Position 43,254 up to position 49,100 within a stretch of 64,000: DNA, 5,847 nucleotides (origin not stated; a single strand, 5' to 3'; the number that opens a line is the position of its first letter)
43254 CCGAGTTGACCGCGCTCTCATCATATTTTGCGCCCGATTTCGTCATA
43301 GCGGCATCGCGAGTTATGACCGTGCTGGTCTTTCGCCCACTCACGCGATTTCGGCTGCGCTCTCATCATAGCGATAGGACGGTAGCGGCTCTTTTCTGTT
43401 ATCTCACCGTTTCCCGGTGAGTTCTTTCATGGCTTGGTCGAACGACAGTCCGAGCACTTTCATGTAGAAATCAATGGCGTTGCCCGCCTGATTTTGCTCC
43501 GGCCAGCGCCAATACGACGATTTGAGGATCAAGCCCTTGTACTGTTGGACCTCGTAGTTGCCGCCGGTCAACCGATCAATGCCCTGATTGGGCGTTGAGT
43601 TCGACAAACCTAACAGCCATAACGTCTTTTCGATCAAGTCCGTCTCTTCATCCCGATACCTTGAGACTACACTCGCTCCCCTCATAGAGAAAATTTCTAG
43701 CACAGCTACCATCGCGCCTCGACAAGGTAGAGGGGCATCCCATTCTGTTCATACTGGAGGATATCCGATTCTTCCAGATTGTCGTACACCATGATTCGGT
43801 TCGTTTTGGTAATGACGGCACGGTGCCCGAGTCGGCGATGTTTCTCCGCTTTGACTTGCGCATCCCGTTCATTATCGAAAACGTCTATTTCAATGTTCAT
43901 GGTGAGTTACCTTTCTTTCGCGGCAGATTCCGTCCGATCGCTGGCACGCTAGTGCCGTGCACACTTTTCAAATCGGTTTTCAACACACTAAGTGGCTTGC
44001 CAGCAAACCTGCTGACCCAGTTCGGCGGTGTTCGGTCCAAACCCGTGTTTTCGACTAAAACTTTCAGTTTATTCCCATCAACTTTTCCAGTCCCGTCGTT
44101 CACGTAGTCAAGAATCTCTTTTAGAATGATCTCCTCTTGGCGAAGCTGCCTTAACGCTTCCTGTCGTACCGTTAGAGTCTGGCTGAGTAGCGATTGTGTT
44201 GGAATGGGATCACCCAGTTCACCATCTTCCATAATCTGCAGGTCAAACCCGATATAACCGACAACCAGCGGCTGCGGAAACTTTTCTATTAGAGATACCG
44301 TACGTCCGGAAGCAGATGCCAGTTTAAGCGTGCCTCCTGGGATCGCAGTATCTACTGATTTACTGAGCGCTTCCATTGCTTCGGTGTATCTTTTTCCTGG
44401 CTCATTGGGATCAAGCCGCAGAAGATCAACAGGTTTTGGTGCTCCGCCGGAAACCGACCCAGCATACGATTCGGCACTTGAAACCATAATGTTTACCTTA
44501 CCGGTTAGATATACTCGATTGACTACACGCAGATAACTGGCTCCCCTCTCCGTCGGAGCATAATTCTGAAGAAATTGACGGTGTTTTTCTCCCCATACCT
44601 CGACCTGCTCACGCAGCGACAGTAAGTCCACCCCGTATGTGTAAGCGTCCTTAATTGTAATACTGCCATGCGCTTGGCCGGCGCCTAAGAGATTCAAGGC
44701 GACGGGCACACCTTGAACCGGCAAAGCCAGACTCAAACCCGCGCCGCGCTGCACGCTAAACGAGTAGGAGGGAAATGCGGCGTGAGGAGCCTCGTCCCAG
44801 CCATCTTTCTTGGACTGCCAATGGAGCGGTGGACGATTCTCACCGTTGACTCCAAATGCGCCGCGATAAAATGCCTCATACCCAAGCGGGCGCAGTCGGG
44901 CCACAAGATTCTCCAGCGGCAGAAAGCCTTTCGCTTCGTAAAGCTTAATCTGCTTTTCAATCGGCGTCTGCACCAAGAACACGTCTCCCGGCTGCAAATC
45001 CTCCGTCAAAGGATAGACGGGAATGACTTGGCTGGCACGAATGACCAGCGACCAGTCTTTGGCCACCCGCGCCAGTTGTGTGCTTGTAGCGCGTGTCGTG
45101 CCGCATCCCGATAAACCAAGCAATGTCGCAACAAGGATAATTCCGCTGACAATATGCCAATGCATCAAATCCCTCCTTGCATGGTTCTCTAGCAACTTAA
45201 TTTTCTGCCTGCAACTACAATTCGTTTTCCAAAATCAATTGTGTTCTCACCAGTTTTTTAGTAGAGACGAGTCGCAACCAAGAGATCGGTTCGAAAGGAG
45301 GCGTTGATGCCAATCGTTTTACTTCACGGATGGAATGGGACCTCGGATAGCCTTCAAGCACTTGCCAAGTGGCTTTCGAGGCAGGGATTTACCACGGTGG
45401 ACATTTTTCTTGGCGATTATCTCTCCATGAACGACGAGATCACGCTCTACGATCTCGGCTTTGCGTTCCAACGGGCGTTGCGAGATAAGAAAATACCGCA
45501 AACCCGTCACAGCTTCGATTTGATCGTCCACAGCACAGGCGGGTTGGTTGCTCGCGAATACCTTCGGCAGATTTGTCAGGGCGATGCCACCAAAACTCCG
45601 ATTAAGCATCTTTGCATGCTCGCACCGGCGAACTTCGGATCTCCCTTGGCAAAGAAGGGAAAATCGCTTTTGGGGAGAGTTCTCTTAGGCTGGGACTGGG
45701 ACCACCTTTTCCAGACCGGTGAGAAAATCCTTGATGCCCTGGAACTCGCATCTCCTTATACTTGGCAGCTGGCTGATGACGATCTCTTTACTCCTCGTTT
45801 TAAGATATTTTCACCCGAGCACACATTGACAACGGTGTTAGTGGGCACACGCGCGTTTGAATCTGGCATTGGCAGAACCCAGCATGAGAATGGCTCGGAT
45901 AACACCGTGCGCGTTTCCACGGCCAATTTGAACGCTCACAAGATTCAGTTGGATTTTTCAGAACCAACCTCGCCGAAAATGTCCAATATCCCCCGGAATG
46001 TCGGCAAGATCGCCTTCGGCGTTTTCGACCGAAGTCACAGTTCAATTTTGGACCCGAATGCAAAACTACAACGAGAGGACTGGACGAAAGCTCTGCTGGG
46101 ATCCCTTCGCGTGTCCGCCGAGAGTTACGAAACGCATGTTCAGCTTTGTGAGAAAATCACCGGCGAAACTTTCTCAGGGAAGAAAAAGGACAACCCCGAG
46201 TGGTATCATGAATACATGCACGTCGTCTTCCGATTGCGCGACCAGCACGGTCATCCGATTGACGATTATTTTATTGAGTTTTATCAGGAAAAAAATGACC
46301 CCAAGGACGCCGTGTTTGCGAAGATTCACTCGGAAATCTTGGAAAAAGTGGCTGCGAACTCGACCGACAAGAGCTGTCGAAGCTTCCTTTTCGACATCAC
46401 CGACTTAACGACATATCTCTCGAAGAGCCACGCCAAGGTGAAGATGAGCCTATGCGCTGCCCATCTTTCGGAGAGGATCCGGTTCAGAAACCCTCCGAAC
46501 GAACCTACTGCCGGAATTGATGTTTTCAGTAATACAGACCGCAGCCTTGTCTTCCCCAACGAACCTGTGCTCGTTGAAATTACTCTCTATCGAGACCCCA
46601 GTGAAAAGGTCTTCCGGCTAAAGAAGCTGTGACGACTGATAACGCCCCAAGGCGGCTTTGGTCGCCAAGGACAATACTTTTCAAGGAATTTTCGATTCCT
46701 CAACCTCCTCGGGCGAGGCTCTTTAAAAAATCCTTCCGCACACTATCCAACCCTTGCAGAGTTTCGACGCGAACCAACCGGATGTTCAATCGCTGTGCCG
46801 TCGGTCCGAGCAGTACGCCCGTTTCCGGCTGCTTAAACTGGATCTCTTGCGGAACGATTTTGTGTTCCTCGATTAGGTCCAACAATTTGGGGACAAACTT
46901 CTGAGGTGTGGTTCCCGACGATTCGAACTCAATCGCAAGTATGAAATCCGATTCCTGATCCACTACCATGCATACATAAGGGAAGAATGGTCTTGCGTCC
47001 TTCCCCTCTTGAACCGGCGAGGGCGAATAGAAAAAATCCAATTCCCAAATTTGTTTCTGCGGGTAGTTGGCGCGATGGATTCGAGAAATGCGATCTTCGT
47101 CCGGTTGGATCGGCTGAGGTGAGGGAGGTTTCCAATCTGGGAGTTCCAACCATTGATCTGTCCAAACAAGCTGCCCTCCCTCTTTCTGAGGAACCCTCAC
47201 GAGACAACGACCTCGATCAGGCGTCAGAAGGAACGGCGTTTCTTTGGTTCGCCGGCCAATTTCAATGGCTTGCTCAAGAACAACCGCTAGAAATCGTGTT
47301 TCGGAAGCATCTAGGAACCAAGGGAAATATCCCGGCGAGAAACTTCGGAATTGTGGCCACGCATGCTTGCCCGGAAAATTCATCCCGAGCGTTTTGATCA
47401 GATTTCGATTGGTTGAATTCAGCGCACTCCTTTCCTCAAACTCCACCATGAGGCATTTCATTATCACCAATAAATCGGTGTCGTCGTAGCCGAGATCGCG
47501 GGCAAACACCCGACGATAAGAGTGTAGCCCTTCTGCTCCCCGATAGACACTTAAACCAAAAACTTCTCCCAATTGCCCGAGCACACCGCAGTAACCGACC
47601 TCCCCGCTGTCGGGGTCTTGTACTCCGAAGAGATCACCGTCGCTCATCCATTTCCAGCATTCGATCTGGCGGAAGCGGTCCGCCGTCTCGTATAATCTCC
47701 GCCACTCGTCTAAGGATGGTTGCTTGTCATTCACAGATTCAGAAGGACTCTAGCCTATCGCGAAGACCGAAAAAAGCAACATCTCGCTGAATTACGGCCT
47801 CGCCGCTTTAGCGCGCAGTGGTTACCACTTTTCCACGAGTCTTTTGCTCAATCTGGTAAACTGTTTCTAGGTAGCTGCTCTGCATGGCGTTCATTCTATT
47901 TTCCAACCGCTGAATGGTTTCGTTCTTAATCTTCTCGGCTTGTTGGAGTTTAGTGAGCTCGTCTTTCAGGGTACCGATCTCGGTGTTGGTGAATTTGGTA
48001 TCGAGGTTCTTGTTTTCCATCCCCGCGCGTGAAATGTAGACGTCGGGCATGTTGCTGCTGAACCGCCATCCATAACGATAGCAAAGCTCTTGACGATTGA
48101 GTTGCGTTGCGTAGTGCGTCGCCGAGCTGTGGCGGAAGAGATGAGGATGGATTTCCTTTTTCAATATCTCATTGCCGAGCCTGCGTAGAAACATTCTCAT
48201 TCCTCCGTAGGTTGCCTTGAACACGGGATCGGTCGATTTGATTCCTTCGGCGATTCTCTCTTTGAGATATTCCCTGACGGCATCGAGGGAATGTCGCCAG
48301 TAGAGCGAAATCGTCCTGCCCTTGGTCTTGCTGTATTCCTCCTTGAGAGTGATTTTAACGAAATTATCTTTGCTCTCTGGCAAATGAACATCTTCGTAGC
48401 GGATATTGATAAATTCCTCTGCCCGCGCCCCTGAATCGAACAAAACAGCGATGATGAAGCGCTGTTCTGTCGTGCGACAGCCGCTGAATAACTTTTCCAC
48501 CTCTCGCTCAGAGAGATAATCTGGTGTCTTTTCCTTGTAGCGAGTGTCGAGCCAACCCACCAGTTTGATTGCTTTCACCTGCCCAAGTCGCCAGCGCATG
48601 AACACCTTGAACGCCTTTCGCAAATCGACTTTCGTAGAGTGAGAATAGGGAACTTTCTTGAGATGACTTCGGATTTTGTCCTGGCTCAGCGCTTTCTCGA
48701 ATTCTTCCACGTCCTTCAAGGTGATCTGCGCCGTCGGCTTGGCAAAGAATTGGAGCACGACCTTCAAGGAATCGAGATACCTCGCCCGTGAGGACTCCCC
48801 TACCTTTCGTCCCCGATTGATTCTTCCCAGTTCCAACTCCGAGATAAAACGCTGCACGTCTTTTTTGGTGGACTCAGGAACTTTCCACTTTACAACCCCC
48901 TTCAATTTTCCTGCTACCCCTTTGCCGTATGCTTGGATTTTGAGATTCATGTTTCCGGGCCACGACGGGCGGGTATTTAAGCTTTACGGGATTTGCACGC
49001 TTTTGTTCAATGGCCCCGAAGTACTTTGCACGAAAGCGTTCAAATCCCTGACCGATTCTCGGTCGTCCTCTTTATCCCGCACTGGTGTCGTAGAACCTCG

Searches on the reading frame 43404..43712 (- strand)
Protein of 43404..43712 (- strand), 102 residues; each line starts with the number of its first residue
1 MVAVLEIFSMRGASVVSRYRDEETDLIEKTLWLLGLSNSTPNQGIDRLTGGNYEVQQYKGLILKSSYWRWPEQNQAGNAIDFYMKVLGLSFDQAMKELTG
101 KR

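Call 9: search_protein_families(library=pfam, proteins=[window:43404-43712:-], max_evalue=0.01)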
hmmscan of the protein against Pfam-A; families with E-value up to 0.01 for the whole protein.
window:43404-43712:- (102 aa): 0 families

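Call 28: search_protein_families(library=padloc, proteins=[window:43404-43712:-], max_evalue=0.001)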
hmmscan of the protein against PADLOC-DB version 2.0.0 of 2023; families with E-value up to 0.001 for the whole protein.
window:43404-43712:- (102 aa): 0 families

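Call 40: search_protein_families(library=ncbifam, proteins=[window:43404-43712:-], max_evalue=0.01)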
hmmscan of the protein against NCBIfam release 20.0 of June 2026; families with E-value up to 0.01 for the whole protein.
window:43404-43712:- (102 aa): 0 families

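Call 41: search_protein_families(library=phrogs, proteins=[window:43404-43712:-], max_evalue=0.01)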
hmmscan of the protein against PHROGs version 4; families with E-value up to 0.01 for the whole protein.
window:43404-43712:- (102 aa): 0 families

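Call 54: search_protein_families(library=pfam, proteins=[window:43404-43712:-], max_evalue=10)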
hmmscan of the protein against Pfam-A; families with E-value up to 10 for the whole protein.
window:43404-43712:- (102 aa): 1 family
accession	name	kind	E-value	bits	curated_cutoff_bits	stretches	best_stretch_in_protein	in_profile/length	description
PF01807.25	Zn_ribbon_DnaG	-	0.062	13.6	24.9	1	75-99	62-86/98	CHC2 zinc finger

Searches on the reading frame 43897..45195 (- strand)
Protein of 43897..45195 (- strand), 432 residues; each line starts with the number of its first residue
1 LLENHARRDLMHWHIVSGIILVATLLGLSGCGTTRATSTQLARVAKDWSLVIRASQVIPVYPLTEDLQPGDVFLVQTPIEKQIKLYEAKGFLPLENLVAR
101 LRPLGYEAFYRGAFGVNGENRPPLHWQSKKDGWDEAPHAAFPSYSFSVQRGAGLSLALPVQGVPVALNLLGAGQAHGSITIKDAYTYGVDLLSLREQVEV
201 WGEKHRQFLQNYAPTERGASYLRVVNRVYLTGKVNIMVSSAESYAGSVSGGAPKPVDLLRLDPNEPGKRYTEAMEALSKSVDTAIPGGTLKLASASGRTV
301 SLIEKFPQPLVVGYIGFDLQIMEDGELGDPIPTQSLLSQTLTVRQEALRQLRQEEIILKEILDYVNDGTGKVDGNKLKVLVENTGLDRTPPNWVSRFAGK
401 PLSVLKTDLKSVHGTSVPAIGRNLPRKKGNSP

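Call 9: search_protein_families(library=pfam, proteins=[window:43897-45195:-], max_evalue=0.01)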
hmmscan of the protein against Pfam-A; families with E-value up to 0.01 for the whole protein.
window:43897-45195:- (432 aa): 0 families

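Call 28: search_protein_families(library=padloc, proteins=[window:43897-45195:-], max_evalue=0.001)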
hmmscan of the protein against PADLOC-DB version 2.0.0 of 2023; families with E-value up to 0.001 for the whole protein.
window:43897-45195:- (432 aa): 0 families

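Call 40: search_protein_families(library=ncbifam, proteins=[window:43897-45165:-], max_evalue=0.01)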
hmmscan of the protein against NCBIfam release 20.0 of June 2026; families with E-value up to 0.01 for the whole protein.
window:43897-45165:- (422 aa): 0 families

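Call 41: search_protein_families(library=phrogs, proteins=[window:43897-45165:-], max_evalue=0.01)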
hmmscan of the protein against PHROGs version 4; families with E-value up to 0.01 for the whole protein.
window:43897-45165:- (422 aa): 0 families

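Call 51: find_homologous_proteins(query=window:43897-45165:-, max_evalue=0.00001)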
Query window:43897-45165:- (422 aa): 1010 proteins with E <= 0.00001 among 8000 candidates; the best 120 are listed.
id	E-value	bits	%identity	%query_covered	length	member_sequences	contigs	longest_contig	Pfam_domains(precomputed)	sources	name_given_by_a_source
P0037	7.4e-280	946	100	100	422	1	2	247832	-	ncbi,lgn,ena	-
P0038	3.8e-127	443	60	77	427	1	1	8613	-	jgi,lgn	jgi:hypothetical protein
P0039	1.6e-116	408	53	84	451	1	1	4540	-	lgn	-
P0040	3.4e-116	406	54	79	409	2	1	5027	-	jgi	jgi:hypothetical protein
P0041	6.2e-116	406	58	75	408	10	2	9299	-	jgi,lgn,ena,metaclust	metaclust:\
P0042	8.0e-116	405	57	76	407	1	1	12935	-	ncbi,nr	ncbi:MAG: hypothetical protein JWR69_2821 [Pedosphaera sp.]|nr:hypothetical protein [Pedosphaera sp.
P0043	1.6e-114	401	55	76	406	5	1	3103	-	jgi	-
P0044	1.8e-113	397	59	73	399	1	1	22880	-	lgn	-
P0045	4.3e-113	396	56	76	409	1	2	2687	-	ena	-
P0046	5.0e-113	396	59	75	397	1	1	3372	-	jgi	jgi:hypothetical protein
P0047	1.3e-111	391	56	76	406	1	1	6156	-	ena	-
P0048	4.7e-111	390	56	76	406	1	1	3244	-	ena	-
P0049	1.3e-110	388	54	78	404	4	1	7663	-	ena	-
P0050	1.3e-110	388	55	77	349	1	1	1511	-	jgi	jgi:hypothetical protein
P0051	5.8e-110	386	56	76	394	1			-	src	-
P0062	7.1e-103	363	49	93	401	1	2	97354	-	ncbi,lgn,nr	ncbi:MAG: hypothetical protein HYR85_13825 [Planctomycetes bacterium]|nr:hypothetical protein [Planc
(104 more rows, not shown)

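Call 52: find_encoding_contigs(protein=P0062, flank=6000, max_places=2)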
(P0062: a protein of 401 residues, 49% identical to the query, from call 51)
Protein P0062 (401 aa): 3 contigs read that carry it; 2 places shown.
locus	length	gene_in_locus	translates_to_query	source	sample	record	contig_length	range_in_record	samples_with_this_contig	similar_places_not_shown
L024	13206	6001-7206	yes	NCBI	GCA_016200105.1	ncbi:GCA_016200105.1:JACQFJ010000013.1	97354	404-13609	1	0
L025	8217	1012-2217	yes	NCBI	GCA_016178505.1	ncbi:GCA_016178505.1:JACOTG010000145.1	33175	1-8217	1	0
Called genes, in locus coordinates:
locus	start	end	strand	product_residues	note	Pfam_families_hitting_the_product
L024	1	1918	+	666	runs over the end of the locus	PF17164:DUF5122 (faint)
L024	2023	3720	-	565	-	-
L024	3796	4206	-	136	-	-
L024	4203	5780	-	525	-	-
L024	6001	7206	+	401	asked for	-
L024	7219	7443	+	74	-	-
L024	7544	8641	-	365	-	PF00578:AhpC-TSA, PF08534:Redoxin, PF00085:Thioredoxin (weak), PF13905:Thioredoxin_8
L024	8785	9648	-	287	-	-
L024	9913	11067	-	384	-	PF01266:DAO, PF13450:NAD_binding_8 (weak)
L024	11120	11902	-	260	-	PF00106:adh_short, PF08659:KR, PF23441:SDR (weak), PF13561:adh_short_C2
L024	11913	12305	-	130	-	-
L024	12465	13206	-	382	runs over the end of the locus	PF01494:FAD_binding_3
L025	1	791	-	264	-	?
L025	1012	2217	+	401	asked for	-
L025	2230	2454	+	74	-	-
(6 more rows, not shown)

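Call 53: find_encoding_contigs(protein=P0044, flank=6000, max_places=2)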
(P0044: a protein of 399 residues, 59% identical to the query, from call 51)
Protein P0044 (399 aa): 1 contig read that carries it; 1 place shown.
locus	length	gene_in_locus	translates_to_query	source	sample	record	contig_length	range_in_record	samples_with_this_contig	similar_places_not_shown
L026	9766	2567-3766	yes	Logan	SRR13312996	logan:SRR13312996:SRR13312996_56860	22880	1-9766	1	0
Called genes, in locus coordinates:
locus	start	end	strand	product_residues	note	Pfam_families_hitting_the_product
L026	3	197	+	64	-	?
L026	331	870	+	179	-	-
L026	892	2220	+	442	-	-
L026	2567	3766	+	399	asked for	-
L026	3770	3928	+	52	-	-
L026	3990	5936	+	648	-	PF01734:Patatin (faint)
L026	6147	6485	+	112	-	-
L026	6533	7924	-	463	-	PF14237:GYF_2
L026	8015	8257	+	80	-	PF13560:HTH_31, PF01381:HTH_3, PF13443:HTH_26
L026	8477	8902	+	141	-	-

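Call 54: search_protein_families(library=pfam, proteins=[window:43897-45165:-], max_evalue=10)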
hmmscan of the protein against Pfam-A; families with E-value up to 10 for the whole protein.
window:43897-45165:- (422 aa): 1 family
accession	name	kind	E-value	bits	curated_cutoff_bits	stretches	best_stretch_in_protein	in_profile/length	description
PF13627.12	LptM_cons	-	0.26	11.6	27.3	1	10-23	3-16/23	LPS-assembly lipoprotein LptM, conserved region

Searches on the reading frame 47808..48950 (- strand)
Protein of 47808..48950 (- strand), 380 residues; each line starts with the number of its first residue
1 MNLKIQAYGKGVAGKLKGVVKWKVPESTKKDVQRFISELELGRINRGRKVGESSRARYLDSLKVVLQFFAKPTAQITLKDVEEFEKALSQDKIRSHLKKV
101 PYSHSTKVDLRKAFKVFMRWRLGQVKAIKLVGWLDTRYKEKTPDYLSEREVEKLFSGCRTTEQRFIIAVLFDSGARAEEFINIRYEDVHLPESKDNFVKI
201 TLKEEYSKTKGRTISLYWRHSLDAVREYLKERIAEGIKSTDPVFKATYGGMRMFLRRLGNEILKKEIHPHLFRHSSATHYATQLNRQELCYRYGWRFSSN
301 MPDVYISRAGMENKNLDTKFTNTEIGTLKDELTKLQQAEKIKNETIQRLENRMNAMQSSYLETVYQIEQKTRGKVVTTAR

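Call 9: search_protein_families(library=pfam, proteins=[window:47808-48950:-], max_evalue=0.01)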
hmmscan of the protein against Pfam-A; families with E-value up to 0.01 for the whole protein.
window:47808-48950:- (380 aa): 1 family
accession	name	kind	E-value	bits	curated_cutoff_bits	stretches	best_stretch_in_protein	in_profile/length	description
PF00589.27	Phage_integrase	-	6.1e-12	46.1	27.1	1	145-297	2-158/172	Phage integrase family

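Call 40: search_protein_families(library=ncbifam, proteins=[window:47808-48950:-], max_evalue=0.01)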
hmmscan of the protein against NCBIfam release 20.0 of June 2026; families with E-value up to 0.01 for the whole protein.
window:47808-48950:- (380 aa): 7 families
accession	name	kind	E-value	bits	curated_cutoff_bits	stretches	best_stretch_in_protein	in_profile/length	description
NF040815.2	recomb_XerA_Arch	equivalog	1.7e-24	86.8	220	1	48-281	10-227/263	site-specific tyrosine recombinase/integron integrase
TIGR02224.1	recomb_XerC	equivalog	1.2e-13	51.2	335.15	1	45-280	8-249/295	tyrosine recombinase XerC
TIGR02225.1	recomb_XerD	equivalog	2.9e-13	49.8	329.6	1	48-279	11-245/290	site-specific tyrosine recombinase XerD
NF001399.0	PRK00283.1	subfamily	7.4e-11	41.8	279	1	29-280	6-255/300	tyrosine recombinase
TIGR02249.1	integrase_gron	subfamily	3.6e-07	29.8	265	1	134-192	90-147/315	integron integrase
NF003462.0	PRK05084.1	equivalog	4.2e-05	22.4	267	1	28-289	75-325/360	tyrosine recombinase XerS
NF007370.0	PRK09870.1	subfamily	0.0015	18.2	221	1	141-279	8-150/200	tyrosine-type DNA invertase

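Call 41: search_protein_families(library=phrogs, proteins=[window:47808-48950:-], max_evalue=0.01)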
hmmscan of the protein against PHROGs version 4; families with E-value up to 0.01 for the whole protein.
window:47808-48950:- (380 aa): 2 families
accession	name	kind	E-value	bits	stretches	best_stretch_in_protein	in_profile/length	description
phrog_1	-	integration and excision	9.2e-21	75.7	1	48-334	180-460/611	integrase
phrog_216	-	integration and excision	1e-11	45.5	1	131-355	41-267/301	integrase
